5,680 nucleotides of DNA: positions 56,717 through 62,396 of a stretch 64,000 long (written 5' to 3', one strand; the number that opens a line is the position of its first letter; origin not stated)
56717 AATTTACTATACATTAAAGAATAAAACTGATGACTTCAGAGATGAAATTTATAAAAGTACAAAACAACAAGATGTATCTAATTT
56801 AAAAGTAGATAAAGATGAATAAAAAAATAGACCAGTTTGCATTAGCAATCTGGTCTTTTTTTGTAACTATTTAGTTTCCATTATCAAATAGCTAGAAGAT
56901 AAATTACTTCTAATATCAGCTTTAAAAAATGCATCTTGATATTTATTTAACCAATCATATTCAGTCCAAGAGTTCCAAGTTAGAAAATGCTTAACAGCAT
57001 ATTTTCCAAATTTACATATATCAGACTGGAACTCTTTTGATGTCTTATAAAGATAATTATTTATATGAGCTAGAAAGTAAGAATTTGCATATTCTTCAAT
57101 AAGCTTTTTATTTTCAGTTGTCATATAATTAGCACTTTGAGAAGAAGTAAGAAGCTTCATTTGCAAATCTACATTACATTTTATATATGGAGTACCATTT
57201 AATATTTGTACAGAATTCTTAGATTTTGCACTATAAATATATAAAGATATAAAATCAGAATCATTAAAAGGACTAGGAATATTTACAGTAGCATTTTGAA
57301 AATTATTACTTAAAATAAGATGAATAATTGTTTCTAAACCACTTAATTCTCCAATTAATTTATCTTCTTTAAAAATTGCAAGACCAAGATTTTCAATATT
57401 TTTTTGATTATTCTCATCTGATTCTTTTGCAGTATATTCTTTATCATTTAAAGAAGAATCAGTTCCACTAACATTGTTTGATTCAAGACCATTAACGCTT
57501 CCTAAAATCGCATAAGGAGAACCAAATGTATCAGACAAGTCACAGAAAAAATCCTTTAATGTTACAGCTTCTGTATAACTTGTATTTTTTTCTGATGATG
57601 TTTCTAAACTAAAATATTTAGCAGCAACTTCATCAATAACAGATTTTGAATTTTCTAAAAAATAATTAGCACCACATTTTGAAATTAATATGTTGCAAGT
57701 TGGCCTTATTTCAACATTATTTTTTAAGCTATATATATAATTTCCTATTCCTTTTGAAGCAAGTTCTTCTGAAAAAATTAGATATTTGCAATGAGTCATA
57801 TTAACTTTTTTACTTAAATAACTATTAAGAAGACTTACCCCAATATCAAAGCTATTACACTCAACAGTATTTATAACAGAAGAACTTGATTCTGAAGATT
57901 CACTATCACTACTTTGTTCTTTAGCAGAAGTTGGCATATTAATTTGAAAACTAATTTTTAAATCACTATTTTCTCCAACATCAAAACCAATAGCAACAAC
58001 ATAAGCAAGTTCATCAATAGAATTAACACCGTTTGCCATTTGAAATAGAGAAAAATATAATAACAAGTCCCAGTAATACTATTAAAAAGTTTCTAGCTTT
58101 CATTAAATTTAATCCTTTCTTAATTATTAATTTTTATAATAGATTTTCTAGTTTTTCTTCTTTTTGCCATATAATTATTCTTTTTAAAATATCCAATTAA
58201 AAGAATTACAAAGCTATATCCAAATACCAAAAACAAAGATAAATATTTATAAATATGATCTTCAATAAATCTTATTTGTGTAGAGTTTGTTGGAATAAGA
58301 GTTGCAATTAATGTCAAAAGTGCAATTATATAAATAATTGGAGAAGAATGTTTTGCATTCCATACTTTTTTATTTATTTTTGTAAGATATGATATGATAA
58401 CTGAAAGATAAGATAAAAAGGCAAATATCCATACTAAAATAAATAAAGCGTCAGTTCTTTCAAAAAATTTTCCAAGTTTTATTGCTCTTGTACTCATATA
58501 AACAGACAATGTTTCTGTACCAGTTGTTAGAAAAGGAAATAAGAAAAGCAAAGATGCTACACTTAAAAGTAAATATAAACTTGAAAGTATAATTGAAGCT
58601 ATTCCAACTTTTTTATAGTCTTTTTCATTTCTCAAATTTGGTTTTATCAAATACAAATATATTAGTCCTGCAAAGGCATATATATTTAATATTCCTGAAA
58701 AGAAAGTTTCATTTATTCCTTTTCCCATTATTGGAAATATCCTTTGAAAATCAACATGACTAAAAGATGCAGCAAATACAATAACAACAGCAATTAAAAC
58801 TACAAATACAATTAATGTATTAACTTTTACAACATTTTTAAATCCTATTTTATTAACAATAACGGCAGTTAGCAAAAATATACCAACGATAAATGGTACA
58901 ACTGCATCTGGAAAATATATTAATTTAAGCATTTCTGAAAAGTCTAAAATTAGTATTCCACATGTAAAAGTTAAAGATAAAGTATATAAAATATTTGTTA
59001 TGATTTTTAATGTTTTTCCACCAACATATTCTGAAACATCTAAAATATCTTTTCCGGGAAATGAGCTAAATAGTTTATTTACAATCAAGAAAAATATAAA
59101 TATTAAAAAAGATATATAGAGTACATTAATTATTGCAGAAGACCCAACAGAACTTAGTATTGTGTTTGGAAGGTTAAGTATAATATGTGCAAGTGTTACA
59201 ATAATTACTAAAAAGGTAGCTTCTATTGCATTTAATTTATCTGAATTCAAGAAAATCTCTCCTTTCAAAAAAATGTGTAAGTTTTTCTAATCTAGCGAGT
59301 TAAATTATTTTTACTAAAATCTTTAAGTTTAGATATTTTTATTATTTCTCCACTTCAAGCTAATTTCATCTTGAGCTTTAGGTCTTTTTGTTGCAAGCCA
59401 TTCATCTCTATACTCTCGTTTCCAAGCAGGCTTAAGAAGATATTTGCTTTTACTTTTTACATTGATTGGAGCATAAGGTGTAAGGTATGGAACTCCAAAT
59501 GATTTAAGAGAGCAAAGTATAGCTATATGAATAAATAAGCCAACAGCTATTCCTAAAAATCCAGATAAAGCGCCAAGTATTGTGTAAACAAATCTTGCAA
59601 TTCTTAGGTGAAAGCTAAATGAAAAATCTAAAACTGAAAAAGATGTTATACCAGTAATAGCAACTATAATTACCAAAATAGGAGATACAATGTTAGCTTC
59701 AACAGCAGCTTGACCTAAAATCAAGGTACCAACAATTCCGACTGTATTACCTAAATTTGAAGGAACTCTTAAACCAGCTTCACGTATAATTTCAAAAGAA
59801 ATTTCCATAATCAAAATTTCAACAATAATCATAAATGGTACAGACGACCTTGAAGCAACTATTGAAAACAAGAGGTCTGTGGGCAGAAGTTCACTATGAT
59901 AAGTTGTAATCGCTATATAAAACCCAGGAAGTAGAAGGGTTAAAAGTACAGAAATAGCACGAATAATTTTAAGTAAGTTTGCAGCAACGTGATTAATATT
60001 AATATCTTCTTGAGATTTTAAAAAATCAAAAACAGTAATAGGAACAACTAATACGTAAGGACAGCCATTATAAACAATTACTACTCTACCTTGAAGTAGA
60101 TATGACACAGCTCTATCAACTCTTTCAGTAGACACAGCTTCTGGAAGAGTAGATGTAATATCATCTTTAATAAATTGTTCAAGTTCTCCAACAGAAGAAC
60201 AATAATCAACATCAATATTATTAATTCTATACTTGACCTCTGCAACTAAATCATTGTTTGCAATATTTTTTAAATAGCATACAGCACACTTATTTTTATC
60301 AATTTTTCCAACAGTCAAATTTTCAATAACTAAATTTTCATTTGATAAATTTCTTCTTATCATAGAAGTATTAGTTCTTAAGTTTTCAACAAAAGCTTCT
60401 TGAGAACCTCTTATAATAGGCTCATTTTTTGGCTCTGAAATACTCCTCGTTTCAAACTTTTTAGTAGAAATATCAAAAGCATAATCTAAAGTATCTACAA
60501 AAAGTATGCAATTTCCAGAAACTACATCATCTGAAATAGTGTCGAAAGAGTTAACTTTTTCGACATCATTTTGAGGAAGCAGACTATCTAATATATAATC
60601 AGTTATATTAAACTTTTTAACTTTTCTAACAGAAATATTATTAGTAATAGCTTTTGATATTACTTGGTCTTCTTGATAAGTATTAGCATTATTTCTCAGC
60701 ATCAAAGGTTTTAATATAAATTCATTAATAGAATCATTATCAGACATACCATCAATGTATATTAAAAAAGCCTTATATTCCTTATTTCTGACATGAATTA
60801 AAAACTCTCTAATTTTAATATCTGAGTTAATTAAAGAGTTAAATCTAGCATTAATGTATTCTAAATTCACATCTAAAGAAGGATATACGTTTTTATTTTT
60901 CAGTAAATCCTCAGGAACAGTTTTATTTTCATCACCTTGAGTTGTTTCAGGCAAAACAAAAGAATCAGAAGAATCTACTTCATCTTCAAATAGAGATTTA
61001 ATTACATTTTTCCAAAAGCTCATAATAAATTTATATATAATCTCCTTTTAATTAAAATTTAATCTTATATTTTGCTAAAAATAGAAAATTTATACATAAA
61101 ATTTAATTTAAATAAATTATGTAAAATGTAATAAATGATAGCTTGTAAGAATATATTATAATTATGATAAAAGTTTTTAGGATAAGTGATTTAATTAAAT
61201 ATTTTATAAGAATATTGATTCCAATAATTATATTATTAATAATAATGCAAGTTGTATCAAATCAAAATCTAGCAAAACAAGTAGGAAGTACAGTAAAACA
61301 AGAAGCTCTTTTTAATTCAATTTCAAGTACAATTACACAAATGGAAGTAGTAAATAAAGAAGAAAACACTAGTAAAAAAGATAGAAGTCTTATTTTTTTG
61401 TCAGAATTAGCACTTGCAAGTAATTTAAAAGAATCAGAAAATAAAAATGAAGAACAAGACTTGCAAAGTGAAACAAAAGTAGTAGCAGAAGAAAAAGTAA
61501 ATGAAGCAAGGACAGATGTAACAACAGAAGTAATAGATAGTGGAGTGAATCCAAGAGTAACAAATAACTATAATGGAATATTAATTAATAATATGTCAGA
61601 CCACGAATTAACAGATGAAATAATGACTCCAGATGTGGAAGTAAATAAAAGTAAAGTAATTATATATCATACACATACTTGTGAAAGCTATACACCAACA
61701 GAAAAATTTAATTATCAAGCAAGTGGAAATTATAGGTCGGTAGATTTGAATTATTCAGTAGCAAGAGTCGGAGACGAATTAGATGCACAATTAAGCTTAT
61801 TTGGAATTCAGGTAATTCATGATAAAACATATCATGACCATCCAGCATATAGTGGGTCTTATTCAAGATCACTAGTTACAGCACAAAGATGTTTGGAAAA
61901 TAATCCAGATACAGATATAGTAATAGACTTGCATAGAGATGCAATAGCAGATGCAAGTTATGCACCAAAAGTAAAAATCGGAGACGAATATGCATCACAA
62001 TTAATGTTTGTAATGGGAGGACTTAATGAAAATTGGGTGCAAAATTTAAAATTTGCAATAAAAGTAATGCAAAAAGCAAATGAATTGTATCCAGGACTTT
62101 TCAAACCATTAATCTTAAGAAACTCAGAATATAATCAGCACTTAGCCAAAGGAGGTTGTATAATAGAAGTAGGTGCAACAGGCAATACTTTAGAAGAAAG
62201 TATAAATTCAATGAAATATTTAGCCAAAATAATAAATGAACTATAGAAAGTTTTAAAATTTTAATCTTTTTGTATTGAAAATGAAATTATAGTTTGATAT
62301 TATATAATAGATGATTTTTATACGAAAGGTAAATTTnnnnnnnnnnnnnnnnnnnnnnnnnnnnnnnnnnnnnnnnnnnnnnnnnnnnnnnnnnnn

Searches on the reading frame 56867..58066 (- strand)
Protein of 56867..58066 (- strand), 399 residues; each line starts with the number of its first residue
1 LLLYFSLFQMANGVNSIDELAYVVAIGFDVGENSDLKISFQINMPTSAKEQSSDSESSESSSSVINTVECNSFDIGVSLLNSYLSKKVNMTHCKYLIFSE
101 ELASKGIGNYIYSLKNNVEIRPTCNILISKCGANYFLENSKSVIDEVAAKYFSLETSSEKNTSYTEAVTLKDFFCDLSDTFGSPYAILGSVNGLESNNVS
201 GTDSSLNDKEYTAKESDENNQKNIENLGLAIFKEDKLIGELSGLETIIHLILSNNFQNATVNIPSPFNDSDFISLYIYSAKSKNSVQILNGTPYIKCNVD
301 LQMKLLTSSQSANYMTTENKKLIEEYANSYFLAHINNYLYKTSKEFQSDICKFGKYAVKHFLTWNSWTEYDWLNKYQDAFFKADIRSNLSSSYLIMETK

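Call 29: search_protein_families(library=pfam, proteins=[window:56867-58066:-], max_evalue=0.0001)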
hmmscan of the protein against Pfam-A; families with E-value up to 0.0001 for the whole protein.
window:56867-58066:- (399 aa): 2 families
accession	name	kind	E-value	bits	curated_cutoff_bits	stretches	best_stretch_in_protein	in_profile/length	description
PF25198.1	Spore_GerAC_N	-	5.6e-33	114.7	27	1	16-186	4-171/176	Spore germination protein N-terminal domain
PF05504.16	Spore_GerAC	-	1.4e-25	90.8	23.6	1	228-390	2-164/167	Spore germination B3/ GerAC like, C-terminal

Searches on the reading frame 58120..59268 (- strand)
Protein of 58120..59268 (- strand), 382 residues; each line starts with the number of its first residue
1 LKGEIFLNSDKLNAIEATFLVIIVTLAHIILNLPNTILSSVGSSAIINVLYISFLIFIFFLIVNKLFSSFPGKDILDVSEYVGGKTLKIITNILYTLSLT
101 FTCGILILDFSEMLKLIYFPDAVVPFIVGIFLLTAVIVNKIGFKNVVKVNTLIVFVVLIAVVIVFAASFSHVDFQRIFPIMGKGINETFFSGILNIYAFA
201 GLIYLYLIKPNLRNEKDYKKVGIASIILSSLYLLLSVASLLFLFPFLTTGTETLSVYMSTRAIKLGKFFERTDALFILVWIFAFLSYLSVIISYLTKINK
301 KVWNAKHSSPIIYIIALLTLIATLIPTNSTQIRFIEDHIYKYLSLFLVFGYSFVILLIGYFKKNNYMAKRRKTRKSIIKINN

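Call 29: search_protein_families(library=pfam, proteins=[window:58120-59268:-], max_evalue=0.0001)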
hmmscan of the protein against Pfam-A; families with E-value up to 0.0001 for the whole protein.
window:58120-59268:- (382 aa): 1 family
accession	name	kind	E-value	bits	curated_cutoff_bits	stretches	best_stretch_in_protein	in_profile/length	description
PF03845.19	Spore_permease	-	2e-31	109.5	23.4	1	11-331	1-320/321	Spore germination protein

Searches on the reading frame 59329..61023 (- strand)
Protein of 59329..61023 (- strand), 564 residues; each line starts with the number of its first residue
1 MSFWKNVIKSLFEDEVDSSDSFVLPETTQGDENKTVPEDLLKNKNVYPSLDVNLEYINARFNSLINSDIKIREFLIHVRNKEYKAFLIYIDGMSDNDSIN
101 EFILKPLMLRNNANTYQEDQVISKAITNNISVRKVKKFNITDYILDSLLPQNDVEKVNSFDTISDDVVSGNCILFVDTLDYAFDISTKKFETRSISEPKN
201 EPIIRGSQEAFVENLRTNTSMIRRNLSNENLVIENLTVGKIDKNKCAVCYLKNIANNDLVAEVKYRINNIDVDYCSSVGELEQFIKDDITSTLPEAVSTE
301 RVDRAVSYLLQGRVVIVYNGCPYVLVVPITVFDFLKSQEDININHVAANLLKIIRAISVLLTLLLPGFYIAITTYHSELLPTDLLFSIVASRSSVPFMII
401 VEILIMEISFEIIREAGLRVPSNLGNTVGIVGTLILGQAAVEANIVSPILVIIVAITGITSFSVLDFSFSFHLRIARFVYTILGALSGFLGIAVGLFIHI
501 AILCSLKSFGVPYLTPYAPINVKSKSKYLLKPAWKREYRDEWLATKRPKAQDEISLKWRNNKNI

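Call 45: search_protein_families(library=ncbifam, proteins=[window:59329-61023:-], max_evalue=0.01)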
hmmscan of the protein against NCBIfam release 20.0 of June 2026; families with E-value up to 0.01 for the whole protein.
window:59329-61023:- (564 aa): 1 family
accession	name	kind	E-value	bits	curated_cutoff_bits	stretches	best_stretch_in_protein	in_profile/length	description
NF052514.1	SpGerGerXA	equivalog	3.4e-88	296.4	850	1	120-525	48-451/479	spore germination protein GerXA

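Call 79: search_protein_families(library=pfam, proteins=[window:59329-61023:-], max_evalue=0.001)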
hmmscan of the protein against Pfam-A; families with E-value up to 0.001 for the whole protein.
window:59329-61023:- (564 aa): 1 family
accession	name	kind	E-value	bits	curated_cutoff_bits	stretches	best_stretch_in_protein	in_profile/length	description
PF03323.18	GerA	-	1.8e-159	531.6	27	1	56-539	2-463/466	Bacillus/Clostridium GerA spore germination protein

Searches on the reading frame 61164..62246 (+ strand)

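Call 45: search_protein_families(library=ncbifam, proteins=[window:61164-62246:+], max_evalue=0.01)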
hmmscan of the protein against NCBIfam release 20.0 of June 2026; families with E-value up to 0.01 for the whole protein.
window:61164-62246:+ (360 aa): 1 family
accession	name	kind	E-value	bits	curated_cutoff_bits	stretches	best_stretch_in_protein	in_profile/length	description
TIGR02867.1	spore_II_P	subfamily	4.6e-54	183.3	123.15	1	165-359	1-193/196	stage II sporulation protein P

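Call 79: search_protein_families(library=pfam, proteins=[window:61164-62246:+], max_evalue=0.001)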
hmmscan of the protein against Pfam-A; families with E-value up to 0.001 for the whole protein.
window:61164-62246:+ (360 aa): 1 family
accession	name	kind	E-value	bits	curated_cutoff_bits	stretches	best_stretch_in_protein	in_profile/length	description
PF07454.18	SpoIIP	-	1.5e-64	218.6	24.4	1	83-357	35-268/269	Stage II sporulation protein P (SpoIIP)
